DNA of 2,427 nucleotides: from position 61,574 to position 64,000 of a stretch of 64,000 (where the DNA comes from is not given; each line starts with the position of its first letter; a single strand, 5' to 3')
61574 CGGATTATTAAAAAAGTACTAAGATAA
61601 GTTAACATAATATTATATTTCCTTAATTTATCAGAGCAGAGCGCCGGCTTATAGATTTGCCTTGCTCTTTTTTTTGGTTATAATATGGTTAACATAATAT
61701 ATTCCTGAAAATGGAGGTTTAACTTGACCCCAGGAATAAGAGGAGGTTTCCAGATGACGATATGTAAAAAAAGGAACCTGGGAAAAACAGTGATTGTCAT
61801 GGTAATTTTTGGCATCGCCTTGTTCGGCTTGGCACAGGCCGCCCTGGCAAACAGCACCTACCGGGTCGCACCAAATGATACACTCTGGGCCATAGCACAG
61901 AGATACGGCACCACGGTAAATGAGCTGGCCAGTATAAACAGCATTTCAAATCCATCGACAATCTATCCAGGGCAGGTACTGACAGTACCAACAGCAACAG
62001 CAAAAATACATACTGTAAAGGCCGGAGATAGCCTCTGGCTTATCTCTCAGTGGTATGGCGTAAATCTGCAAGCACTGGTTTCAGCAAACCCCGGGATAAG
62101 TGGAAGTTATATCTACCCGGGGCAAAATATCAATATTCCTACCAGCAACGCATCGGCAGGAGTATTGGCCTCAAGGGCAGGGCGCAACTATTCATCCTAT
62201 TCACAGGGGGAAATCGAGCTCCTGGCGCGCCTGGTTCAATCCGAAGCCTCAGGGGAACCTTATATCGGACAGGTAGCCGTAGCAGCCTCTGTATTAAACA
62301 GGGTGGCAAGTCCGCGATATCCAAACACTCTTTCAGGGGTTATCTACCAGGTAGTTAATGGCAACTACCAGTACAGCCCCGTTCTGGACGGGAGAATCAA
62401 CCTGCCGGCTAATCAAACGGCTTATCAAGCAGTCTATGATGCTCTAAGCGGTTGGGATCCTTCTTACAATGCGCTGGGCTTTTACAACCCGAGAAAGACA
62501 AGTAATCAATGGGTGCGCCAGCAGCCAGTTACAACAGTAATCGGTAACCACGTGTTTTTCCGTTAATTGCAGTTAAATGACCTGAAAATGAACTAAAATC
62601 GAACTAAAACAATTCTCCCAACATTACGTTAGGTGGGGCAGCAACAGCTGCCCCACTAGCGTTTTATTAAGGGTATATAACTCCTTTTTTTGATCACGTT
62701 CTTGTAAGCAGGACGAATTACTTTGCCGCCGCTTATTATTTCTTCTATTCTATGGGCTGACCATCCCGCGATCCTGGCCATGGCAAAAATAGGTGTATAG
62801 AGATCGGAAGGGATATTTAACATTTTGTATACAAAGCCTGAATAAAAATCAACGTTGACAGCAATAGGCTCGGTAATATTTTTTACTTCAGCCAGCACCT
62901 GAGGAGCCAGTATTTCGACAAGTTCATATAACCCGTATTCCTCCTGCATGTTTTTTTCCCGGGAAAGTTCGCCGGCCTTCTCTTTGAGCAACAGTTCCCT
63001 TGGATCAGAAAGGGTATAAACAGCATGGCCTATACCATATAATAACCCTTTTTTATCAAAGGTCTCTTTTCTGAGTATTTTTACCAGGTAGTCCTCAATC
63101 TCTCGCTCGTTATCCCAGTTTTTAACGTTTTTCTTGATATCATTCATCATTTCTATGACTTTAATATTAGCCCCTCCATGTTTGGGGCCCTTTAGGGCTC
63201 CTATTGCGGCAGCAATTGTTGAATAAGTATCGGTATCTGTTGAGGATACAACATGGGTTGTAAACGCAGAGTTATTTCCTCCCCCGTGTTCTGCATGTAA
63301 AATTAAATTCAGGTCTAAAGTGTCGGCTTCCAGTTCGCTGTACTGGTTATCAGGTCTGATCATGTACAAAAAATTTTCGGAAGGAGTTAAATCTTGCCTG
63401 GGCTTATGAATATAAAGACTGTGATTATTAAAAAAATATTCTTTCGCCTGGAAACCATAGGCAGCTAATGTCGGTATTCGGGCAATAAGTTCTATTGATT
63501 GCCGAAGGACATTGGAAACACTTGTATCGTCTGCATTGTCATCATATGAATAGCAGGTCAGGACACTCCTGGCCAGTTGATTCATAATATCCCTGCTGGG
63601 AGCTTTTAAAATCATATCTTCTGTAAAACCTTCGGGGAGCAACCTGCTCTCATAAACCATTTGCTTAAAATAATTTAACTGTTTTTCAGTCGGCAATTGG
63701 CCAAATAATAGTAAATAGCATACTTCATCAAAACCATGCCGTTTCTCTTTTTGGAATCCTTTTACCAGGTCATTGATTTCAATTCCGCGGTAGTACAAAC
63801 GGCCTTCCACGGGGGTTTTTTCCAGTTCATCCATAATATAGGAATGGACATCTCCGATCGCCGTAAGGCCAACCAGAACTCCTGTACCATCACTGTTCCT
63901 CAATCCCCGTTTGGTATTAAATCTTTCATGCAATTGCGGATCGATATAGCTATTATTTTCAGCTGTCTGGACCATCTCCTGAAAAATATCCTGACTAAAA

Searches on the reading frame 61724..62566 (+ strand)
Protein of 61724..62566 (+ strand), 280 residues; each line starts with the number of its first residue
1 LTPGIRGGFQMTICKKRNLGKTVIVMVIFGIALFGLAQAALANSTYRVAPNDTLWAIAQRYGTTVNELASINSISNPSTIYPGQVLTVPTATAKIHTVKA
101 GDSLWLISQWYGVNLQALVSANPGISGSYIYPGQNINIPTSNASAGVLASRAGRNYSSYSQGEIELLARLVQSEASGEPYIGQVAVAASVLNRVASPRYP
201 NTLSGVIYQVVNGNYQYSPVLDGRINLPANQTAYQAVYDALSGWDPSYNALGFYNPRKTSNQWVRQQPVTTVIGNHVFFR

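Call 43: search_protein_families(library=pfam, proteins=[window:61724-62566:+], max_evalue=0.00001)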
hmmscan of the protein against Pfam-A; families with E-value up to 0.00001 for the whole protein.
window:61724-62566:+ (280 aa): 4 families
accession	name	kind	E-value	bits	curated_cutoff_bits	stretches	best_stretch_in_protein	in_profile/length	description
PF01476.26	LysM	-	2.3e-34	117.5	20.9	2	46-89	1-43/43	LysM domain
PF07486.17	Hydrolase_2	-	6.5e-31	107.4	27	1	177-279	1-100/100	Cell Wall Hydrolase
PF23473.1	LysM3_LYK4_5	-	2e-07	31.4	29.3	0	45-89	4-47/48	LYK4/5 LysM3 domain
PF23472.1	LysM2_CERK1_LYK3_4_5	-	6.8e-06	26.3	27.4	0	42-89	4-54/56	LYK3/4/5 LysM2 domain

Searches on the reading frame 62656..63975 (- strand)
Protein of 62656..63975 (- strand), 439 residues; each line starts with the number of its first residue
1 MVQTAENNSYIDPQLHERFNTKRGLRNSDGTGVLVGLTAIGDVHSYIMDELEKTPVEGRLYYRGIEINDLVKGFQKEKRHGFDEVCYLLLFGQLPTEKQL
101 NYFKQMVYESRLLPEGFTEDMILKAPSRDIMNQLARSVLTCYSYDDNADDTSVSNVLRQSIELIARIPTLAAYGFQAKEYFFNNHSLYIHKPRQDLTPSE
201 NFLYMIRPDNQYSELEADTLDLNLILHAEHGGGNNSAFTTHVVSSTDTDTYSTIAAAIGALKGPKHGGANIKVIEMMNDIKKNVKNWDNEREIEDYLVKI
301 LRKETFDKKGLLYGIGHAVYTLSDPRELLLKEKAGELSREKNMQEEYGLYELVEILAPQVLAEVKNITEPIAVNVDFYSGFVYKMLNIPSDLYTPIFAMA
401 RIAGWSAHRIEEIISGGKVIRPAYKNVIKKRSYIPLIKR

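Call 43: search_protein_families(library=pfam, proteins=[window:62656-63975:-], max_evalue=0.00001)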
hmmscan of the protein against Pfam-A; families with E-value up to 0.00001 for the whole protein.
window:62656-63975:- (439 aa): 1 family
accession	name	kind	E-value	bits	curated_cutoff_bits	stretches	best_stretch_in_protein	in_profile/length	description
PF00285.26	Citrate_synt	-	1.1e-113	380.3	27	1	31-423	3-357/357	Citrate synthase, C-terminal domain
